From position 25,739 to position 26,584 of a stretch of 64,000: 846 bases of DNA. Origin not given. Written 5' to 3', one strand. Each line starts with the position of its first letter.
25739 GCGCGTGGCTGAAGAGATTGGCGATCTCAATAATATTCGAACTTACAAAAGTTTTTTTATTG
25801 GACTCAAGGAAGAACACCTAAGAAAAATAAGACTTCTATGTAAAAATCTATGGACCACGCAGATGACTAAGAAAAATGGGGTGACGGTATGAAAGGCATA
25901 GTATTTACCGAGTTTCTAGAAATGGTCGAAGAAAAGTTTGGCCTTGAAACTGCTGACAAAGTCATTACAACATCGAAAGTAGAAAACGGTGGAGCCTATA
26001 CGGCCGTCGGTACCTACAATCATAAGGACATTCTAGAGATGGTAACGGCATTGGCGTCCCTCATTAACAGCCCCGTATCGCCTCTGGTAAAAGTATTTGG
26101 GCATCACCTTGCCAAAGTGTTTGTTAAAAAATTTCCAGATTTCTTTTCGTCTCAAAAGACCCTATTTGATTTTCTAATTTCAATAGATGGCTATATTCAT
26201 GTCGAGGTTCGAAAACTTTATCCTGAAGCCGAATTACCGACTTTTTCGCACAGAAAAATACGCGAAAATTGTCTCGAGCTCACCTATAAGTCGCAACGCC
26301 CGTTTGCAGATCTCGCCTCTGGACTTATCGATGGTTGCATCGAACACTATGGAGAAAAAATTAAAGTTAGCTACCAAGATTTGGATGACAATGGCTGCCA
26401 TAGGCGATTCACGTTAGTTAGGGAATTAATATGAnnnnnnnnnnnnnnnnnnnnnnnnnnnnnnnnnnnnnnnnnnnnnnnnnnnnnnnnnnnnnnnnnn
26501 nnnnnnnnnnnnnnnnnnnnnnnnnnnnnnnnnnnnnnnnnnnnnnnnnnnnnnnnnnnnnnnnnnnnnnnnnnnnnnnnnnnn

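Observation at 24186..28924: H-NOX gas-sensor phosphorelay with an unconventional output set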

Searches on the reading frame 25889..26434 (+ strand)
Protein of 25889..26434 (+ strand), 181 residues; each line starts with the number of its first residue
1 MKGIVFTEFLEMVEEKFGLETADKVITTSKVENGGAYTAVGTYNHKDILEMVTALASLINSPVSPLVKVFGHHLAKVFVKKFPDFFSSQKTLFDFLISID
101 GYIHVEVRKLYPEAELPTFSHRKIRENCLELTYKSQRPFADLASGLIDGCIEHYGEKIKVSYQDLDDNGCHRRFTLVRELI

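Call 3: search_protein_families(library=pfam, proteins=[window:25889-26434:+], max_evalue=0.01)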
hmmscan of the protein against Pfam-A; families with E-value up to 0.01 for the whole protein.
window:25889-26434:+ (181 aa): 1 family
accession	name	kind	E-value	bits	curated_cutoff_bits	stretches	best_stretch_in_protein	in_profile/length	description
PF07700.20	HNOB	-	7.9e-41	140.1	25.5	1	2-161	1-162/163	Haem-NO-binding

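Call 4: search_protein_families(library=ncbifam, proteins=[window:25889-26434:+], max_evalue=0.01)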
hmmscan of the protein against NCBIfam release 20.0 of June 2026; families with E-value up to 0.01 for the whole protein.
window:25889-26434:+ (181 aa): 0 families

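Call 5: find_encoding_contigs(protein=window:25889-26431:+, flank=10000, max_places=6)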
Protein window:25889-26431:+ (181 aa): no gene with exactly this product is on record in the collection.

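Call 6: find_homologous_proteins(query=window:25889-26431:+)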
Query window:25889-26431:+ (181 aa): 4465 proteins with E <= 0.001 among 4524 candidates; the best 120 are listed.
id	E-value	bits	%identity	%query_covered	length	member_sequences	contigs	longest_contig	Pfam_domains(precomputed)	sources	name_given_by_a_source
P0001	4.0e-116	403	100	100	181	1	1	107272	PF07700.21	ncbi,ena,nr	ncbi:MAG: hypothetical protein A4S09_03730 [Proteobacteria bacterium SG_bin7]|nr:MAG: hypothetical p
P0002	2.7e-88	312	78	99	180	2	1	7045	PF07700.21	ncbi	-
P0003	2.4e-85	303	78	99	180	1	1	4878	PF07700.21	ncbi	-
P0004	3.3e-85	302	78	99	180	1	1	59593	PF07700.21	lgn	-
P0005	2.6e-84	299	76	99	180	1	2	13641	PF07700.21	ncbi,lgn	-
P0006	8.1e-59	216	56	98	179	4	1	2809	PF07700.21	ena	-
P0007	1.2e-57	212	54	99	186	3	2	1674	PF07700.21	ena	-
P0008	3.2e-56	208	55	98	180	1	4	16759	PF07700.21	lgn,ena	-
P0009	4.6e-56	207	52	100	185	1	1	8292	PF07700.21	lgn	-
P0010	5.3e-56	207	55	98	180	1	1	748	PF07700.21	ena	-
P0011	8.9e-56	206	54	99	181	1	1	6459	PF07700.21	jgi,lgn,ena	-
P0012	9.9e-56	206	55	99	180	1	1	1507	PF07700.21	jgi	jgi:hypothetical protein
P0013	1.6e-55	206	53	99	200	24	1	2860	PF07700.21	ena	-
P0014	2.7e-55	205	54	99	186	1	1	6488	PF07700.21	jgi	jgi:hypothetical protein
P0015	6.9e-55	203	53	99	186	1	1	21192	PF07700.21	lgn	-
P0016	8.5e-55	203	52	99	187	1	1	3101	PF07700.21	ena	-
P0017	1.2e-54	203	51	98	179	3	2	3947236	PF07700.21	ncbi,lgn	ncbi:MAG: heme NO-binding domain-containing protein [Vulcanimicrobiota bacterium]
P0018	1.8e-54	202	51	100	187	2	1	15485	PF07700.21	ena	-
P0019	1.8e-54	202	53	99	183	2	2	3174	PF07700.21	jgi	jgi:hypothetical protein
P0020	2.4e-54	202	52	99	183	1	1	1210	PF07700.21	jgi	jgi:hypothetical protein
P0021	2.5e-54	202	53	98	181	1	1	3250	PF07700.21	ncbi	ncbi:MAG: heme NO-binding domain-containing protein [Pseudomonas sp.]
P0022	2.5e-54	202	52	97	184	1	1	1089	PF07700.21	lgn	-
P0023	2.6e-54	202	52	99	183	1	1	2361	PF07700.21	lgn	-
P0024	2.8e-54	202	53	99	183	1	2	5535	PF07700.21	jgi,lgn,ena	-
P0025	3.1e-54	201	52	100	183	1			PF07700.21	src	-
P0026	3.1e-54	201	52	99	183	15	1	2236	PF07700.21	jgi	jgi:hypothetical protein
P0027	3.1e-54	201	53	98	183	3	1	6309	PF07700.21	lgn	-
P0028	3.4e-54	201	53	100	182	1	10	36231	PF07700.21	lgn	-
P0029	3.6e-54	201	54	98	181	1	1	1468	PF07700.21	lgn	-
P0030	4.3e-54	201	52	100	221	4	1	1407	PF07700.21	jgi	-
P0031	5.9e-54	200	51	98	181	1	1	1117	PF07700.21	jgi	jgi:hypothetical protein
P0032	7.1e-54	200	53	99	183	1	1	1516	PF07700.21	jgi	-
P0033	8.7e-54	200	53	99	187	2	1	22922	PF07700.21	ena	-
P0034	1.1e-53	200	52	98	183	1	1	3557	PF07700.21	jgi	jgi:hypothetical protein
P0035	1.2e-53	199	54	98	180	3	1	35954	PF07700.21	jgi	jgi:hypothetical protein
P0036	1.3e-53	199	54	98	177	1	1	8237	PF07700.21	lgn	-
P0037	1.4e-53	199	54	98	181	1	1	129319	PF07700.21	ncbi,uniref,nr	ncbi:MAG: heme NO-binding domain-containing protein [Pseudomonas sp.]|uniref:heme NO-binding domain-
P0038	1.5e-53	199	52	98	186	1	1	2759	PF07700.21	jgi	jgi:hypothetical protein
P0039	1.7e-53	199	54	98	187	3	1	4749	PF07700.21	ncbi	ncbi:MAG: heme NO-binding domain-containing protein [Chloroflexota bacterium]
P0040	2.0e-53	199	52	100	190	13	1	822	PF07700.21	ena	-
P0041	2.4e-53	199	54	99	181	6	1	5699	PF07700.21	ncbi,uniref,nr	ncbi:heme NO-binding domain-containing protein [Pseudomonas sp.]|uniref:heme NO-binding domain-conta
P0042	2.4e-53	198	54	98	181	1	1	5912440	PF07700.21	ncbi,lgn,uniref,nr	ncbi:heme NO-binding domain-containing protein [Pseudomonas sp. LFM046]|uniref:heme NO-binding domai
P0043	2.7e-53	198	55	97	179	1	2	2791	PF07700.21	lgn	-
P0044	3.7e-53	198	52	99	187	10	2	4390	PF07700.21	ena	-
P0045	5.7e-53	197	52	98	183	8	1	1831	PF07700.21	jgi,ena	-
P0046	5.9e-53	197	53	97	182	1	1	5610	PF07700.21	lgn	-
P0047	7.4e-53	197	53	99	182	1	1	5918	PF07700.21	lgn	-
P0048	7.4e-53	197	53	97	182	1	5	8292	PF07700.21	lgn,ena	-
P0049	8.3e-53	197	54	98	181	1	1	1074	PF07700.21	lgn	-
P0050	9.6e-53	197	55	97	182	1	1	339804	PF07700.21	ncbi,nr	ncbi:hypothetical protein EOL70_14615 [Leucothrix sargassi]|nr:hypothetical protein EOL70_14615 [Leu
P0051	9.7e-53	197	55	97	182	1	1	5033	PF07700.21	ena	-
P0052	1.1e-52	196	52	97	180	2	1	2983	PF07700.21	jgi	jgi:hypothetical protein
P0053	1.1e-52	196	51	100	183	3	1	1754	PF07700.21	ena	-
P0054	1.2e-52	196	54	97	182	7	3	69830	PF07700.21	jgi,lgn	-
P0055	1.2e-52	196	52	99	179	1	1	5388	PF07700.21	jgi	-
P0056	1.2e-52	196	54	98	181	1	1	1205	PF07700.21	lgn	-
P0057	1.2e-52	196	53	97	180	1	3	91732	PF07700.21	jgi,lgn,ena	-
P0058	1.3e-52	196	54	97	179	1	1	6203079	PF07700.21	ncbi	ncbi:heme NO-binding domain-containing protein [Paenibacillus sp. strain BS8-2]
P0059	1.7e-52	196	51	99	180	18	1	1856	PF07700.21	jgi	-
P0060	1.8e-52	196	51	99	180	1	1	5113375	PF07700.21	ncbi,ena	-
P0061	2.1e-52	195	52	99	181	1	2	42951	PF07700.21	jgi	-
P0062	2.1e-52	195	52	99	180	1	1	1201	PF07700.21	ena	-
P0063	2.2e-52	195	51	97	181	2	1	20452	PF07700.21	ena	-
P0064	2.2e-52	195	53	98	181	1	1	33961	PF07700.21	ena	-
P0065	2.3e-52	195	51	98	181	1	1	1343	PF07700.21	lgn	-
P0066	3.0e-52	195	53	98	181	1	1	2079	PF07700.21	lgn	-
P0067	3.0e-52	195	52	99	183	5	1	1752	PF07700.21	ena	-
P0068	3.2e-52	195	52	99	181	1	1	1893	PF07700.21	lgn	-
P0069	3.3e-52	195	51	98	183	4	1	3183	PF07700.21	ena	-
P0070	3.8e-52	195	52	98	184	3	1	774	PF07700.21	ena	-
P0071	3.8e-52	195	53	97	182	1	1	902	PF07700.21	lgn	-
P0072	5.5e-52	194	54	98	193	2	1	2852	PF07700.21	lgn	-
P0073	5.7e-52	194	52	99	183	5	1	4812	PF07700.21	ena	-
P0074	6.0e-52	194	55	98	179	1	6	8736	PF07700.21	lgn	-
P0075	6.1e-52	194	50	98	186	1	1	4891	PF07700.21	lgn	-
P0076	6.5e-52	194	51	98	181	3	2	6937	PF07700.21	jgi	jgi:hypothetical protein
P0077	6.9e-52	194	53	98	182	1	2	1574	PF07700.21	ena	-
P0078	8.8e-52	193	53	98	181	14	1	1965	PF07700.21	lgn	-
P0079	9.2e-52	193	49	100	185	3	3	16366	PF07700.21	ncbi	-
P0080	9.9e-52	193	49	99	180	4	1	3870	PF07700.21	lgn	-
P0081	1.0e-51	193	51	99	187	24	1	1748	PF07700.21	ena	-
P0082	1.2e-51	193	53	98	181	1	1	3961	PF07700.21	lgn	-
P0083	1.2e-51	193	51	99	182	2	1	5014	PF07700.21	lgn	-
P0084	1.2e-51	193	54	99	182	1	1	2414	PF07700.21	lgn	-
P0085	1.3e-51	193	50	99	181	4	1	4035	PF07700.21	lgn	-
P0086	1.3e-51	193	50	99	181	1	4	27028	PF07700.21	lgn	-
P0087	1.3e-51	193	50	98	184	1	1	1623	PF07700.21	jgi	jgi:hypothetical protein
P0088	1.4e-51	193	55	86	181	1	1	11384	PF07700.21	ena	-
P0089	1.5e-51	193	49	100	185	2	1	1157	PF07700.21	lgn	-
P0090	1.5e-51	193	52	99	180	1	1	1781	PF07700.21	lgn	-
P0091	1.6e-51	193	51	98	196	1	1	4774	PF07700.21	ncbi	ncbi:MAG: heme NO-binding domain-containing protein [Chloroflexota bacterium]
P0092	1.6e-51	193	53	98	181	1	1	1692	PF07700.21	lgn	-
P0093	1.7e-51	192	52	98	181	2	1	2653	PF07700.21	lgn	-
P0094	1.7e-51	192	52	98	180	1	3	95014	PF07700.21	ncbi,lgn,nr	ncbi:MAG: heme NO-binding domain-containing protein [Nitrospirales bacterium]|nr:heme NO-binding dom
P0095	1.8e-51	192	51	99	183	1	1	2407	PF07700.21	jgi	jgi:hypothetical protein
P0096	2.0e-51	192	51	98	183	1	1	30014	PF07700.21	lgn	-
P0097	2.1e-51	192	56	91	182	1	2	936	PF07700.21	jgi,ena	jgi:hypothetical protein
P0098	2.1e-51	192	55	93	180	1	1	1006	PF07700.21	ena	-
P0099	2.2e-51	192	50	99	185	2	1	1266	PF07700.21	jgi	-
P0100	2.3e-51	192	51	98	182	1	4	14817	PF07700.21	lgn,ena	-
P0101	2.4e-51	192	52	98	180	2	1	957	PF07700.21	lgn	-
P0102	2.9e-51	192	51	99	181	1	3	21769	PF07700.21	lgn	-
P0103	3.0e-51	192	51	99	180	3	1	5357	PF07700.21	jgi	jgi:hypothetical protein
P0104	3.3e-51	192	52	99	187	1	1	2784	PF07700.21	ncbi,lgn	ncbi:MAG: heme NO-binding domain-containing protein [Chloroflexota bacterium]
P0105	3.5e-51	191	53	99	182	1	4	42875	PF07700.21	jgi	jgi:hypothetical protein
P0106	3.6e-51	191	51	94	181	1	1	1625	PF07700.21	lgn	-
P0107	3.6e-51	191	52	99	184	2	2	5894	PF07700.21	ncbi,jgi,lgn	ncbi:MAG: hypothetical protein ACI8QS_003160 [Planctomycetota bacterium]|jgi:hypothetical protein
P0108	3.6e-51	191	50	98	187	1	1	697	PF07700.21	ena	-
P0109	3.6e-51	191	51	100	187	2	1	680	PF07700.21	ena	-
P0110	3.6e-51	191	51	98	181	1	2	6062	PF07700.21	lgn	-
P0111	3.8e-51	191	51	99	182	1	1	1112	PF07700.21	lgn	-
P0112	3.9e-51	191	51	98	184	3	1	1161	PF07700.21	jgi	jgi:Haem-NO-binding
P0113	4.0e-51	191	54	97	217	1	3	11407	PF07700.21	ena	-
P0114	4.1e-51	191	50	99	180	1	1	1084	PF07700.21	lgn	-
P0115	4.1e-51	191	49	97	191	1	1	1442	PF07700.21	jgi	jgi:hypothetical protein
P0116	4.2e-51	191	51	98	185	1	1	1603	PF07700.21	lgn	-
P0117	4.4e-51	191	54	97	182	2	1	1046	PF07700.21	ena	-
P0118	4.4e-51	191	51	99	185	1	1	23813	PF07700.21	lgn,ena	-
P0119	4.5e-51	191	53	98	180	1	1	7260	PF07700.21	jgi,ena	-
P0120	4.6e-51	191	51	97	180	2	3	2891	PF07700.21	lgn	-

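Call 7: find_encoding_contigs(protein=P0004, flank=10000, max_places=3)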
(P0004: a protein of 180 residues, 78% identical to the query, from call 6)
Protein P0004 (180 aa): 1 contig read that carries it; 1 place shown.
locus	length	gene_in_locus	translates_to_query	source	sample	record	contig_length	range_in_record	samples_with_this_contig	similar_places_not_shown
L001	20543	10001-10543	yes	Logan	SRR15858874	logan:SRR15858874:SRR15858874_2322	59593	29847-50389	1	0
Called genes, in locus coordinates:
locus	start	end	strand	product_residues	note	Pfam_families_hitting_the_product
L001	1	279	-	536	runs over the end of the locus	PF13188:PAS_8 (faint), PF00015:MCPsignal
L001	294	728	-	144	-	PF01584:CheW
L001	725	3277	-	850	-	PF01627:Hpt, PF02895:H-kinase_dim, PF02518:HATPase_c, PF01584:CheW, PF00072:Response_reg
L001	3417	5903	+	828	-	PF00072:Response_reg, PF01627:Hpt, PF02895:H-kinase_dim (faint), PF02518:HATPase_c, PF01584:CheW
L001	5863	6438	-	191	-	PF00072:Response_reg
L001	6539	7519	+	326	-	PF01627:Hpt, PF00072:Response_reg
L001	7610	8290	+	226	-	PF00072:Response_reg, PF00486:Trans_reg_C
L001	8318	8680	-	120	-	PF01627:Hpt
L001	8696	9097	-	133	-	-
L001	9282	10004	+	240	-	PF00072:Response_reg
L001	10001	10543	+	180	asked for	PF07700:HNOB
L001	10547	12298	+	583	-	PF00512:HisKA, PF02518:HATPase_c, PF00072:Response_reg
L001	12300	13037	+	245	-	PF00072:Response_reg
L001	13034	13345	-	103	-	-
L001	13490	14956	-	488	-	PF07953:Toxin_R_bind_N (faint), PF13385:Laminin_G_3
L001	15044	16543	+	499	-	-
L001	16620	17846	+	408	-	PF22842:Pel9A-like_beta_helix, PF07602:DUF1565 (faint), PF05048:NosD (faint), PF13229:Beta_helix (weak)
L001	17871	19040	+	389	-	PF22842:Pel9A-like_beta_helix, PF13229:Beta_helix (weak), PF05048:NosD (weak), PF13229:Beta_helix (weak)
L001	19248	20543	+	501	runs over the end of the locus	PF13884:Peptidase_S74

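Call 8: find_encoding_contigs(protein=P0005, flank=10000, max_places=3)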
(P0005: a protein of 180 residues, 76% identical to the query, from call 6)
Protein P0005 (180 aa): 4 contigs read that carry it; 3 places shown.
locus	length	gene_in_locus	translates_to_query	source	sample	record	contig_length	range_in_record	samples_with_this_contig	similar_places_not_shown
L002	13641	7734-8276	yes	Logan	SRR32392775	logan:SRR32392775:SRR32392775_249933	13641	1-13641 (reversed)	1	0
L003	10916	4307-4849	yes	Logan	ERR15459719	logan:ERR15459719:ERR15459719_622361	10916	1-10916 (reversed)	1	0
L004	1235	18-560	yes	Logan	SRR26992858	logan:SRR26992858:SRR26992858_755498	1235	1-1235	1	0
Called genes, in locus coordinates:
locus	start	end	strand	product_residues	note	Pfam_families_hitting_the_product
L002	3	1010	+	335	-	?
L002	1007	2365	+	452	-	PF07586:HXXSHH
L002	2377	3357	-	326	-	PF00561:Abhydrolase_1, PF12146:Hydrolase_4, PF12697:Abhydrolase_6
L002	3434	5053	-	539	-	PF13229:Beta_helix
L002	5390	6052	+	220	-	PF00072:Response_reg, PF00486:Trans_reg_C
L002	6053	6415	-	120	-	PF01627:Hpt (weak)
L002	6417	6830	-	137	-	-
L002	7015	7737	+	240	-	PF00072:Response_reg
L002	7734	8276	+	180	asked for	PF07700:HNOB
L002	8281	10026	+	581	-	PF00512:HisKA, PF02518:HATPase_c, PF00072:Response_reg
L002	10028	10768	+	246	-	PF00072:Response_reg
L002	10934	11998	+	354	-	-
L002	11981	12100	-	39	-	-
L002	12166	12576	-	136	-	-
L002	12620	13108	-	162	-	-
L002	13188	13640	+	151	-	?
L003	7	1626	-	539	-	PF13229:Beta_helix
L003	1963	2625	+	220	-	PF00072:Response_reg, PF00486:Trans_reg_C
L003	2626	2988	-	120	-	PF01627:Hpt (weak)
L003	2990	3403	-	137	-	-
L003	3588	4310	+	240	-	PF00072:Response_reg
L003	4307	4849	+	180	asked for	PF07700:HNOB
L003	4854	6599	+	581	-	PF00512:HisKA, PF02518:HATPase_c, PF00072:Response_reg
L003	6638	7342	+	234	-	PF00072:Response_reg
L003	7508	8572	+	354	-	-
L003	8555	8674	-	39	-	-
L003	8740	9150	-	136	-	-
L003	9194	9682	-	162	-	-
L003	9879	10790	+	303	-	-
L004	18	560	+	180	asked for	PF07700:HNOB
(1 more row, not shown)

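Call 18: search_solved_structures(query=window:25889-26431:+, show_alignments=3)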
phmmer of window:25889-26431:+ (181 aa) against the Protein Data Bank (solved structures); distinct sequences matched with E-value up to 0.001: 25.
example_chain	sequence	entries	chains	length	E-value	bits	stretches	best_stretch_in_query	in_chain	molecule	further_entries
6ocv_A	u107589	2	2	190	2.6e-42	147.8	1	1-162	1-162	Heme NO binding domain protein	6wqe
6bde_A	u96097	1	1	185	1.4e-39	138.9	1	1-176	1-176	2,4-dihydroxyhept-2-ene-1,7-dioic acid aldolase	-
6bdd_A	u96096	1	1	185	9.6e-39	136.2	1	1-176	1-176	2,4-dihydroxyhept-2-ene-1,7-dioic acid aldolase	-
2kii_A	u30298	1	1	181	6.5e-18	68.4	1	1-170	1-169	Putative uncharacterized protein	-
4u9b_A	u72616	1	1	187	7.3e-18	68.2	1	1-170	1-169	NO-binding heme-dependent sensor protein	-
4u99_A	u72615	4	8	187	7e-17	65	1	1-170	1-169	NO-binding heme-dependent sensor protein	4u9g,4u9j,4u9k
2kil_A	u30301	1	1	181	1.7e-16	63.8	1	1-170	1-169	Putative uncharacterized protein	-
1u4h_A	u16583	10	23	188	2.6e-09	40.4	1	1-164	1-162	Heme-based Methyl-accepting Chemotaxis Protein | Methyl-accepting chemotaxis protein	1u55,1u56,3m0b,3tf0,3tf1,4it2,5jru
1xbn_A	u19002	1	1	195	3e-09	40.2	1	1-164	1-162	Methyl-accepting chemotaxis protein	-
3nvr_A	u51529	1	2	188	4.5e-09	39.6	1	1-164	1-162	Methyl-accepting chemotaxis protein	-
3sj5_A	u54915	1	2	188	7.2e-09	38.9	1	1-164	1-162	Methyl-accepting chemotaxis protein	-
6cww_A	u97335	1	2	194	7.8e-09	38.8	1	1-164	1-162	Methyl-accepting chemotaxis protein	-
3iqb_A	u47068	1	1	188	1.3e-08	38.1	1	1-164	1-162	Methyl-accepting chemotaxis protein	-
4fdk_A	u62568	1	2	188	1.8e-08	37.6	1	1-164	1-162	Methyl-accepting chemotaxis protein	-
3eee_A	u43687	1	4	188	3.1e-08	36.9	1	1-164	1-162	Methyl-accepting chemotaxis protein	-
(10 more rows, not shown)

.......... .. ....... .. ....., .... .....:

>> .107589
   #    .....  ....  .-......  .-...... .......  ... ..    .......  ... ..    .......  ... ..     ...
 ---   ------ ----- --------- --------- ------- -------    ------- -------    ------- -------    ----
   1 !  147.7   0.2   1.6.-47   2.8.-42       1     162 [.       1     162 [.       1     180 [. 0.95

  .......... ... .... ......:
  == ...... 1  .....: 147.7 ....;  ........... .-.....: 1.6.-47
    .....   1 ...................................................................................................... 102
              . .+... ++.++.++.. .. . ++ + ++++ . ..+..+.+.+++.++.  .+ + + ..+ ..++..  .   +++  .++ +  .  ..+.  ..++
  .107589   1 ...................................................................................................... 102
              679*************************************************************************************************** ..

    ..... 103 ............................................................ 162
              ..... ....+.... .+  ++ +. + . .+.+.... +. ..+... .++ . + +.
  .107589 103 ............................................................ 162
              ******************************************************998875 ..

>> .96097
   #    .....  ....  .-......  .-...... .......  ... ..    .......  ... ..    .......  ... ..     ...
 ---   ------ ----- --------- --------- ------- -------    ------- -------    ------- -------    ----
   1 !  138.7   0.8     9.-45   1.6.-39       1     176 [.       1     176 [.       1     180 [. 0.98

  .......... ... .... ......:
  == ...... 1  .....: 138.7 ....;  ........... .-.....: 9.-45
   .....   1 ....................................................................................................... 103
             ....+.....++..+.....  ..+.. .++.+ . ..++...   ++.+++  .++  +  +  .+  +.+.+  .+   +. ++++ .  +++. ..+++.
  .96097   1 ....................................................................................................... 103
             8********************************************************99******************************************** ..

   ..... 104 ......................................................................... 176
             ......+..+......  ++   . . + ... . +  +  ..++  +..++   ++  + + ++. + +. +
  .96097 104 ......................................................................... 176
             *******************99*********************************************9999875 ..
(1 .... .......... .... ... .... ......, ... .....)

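Call 59: find_encoding_contigs(protein=P0008, flank=6000, max_places=2)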
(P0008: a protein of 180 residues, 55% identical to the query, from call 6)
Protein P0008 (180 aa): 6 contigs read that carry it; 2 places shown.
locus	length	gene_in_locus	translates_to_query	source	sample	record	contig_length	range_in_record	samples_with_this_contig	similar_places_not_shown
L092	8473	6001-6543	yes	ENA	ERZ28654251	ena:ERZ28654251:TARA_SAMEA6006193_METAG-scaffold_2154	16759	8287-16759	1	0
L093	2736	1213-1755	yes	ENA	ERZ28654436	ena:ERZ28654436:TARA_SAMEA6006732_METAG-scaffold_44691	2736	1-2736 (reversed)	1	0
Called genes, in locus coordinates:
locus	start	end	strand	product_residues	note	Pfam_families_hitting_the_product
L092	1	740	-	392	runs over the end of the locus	-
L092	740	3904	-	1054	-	PF03176:MMPL, PF00873:ACR_tran (faint), PF02460:Patched (faint), PF03176:MMPL, PF07044:DUF1329 (faint), PF17131:TP_0789-like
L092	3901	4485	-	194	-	PF00440:TetR_N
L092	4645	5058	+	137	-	PF13560:HTH_31 (weak), PF01381:HTH_3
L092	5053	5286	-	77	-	-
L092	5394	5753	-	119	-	PF11604:CusF_Ec (weak)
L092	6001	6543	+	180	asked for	PF07700:HNOB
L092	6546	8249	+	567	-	PF00512:HisKA, PF02518:HATPase_c, PF00072:Response_reg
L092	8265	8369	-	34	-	-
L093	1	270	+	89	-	?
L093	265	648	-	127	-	-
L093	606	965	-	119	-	PF11604:CusF_Ec (weak)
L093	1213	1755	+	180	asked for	PF07700:HNOB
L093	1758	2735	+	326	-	?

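Call 60: find_encoding_contigs(protein=P0017, flank=6000, max_places=1)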
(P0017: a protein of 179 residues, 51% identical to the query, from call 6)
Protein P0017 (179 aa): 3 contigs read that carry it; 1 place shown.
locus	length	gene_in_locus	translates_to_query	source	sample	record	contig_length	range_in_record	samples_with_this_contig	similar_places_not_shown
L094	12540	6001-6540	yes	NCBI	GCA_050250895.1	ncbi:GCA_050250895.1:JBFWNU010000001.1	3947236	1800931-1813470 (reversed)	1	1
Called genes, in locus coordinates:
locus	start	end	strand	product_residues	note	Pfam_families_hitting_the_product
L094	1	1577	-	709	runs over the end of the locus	PF01315:Ald_Xan_dh_C, PF02738:MoCoBD_1, PF20256:MoCoBD_2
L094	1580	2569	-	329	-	PF00941:FAD_binding_5, PF03450:CO_deh_flav_C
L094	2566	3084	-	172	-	PF00111:Fer2, PF01799:Fer2_2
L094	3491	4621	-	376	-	-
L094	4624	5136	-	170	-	-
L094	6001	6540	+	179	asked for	PF07700:HNOB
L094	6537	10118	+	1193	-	PF00512:HisKA, PF02518:HATPase_c, PF00072:Response_reg, PF01627:Hpt, PF00072:Response_reg, PF00512:HisKA, PF02518:HATPase_c, PF01627:Hpt (weak)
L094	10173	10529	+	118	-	-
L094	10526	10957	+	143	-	PF00149:Metallophos (weak), PF12850:Metallophos_2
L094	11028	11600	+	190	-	PF05685:Uma2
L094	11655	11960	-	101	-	-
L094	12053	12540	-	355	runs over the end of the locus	PF02515:CoA_transf_3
